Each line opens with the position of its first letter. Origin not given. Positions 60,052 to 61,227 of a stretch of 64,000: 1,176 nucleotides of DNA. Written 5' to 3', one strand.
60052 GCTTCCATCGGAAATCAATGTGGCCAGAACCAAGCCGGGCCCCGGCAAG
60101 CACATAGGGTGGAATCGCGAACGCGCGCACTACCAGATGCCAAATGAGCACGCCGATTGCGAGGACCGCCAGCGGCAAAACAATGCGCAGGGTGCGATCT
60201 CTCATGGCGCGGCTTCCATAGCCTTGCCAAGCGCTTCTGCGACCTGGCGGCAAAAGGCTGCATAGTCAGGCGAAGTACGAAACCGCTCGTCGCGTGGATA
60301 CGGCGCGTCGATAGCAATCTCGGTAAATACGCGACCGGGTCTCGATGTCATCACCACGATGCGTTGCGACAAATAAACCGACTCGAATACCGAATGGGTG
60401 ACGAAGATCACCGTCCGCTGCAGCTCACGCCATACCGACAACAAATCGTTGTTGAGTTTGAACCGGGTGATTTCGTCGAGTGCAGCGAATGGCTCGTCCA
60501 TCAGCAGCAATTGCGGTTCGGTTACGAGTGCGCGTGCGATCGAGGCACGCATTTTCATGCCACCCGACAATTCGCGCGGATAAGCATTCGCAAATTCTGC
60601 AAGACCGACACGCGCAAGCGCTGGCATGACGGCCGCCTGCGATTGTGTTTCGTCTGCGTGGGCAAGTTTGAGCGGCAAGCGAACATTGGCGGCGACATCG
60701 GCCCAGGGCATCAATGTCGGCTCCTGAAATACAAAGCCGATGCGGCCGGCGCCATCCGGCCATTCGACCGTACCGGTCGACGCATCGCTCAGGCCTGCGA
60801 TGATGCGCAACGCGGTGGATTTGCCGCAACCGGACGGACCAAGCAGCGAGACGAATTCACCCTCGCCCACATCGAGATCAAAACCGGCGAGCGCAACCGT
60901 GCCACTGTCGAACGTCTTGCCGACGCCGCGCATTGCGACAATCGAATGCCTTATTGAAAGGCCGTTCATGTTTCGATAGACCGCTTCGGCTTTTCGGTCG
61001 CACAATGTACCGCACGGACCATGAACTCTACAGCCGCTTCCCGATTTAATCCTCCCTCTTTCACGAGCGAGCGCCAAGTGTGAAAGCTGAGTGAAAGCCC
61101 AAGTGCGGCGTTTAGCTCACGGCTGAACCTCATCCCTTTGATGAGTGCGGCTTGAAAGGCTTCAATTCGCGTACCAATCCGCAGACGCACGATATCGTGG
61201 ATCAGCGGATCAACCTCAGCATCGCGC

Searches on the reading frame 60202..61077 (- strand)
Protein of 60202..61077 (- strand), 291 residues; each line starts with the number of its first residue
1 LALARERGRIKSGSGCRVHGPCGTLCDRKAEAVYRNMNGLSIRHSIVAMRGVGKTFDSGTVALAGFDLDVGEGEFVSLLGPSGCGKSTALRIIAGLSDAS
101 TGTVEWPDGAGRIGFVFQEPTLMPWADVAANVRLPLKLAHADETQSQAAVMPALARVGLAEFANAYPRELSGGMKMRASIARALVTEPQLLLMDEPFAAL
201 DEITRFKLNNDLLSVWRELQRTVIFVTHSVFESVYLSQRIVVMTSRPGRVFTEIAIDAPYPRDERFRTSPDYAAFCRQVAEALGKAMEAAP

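Call 9: search_protein_families(library=pfam, proteins=[window:60202-61077:-])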
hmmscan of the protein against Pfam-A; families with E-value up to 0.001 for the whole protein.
window:60202-61077:- (291 aa): 2 families
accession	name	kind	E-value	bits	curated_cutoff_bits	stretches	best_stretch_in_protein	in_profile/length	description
PF00005.33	ABC_tran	-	6.9e-29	101.6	25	1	65-198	3-137/137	ABC transporter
PF13304.12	AAA_21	-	0.00011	22.8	27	0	76-106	2-26/304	AAA domain, putative AbiEii toxin, Type IV TA system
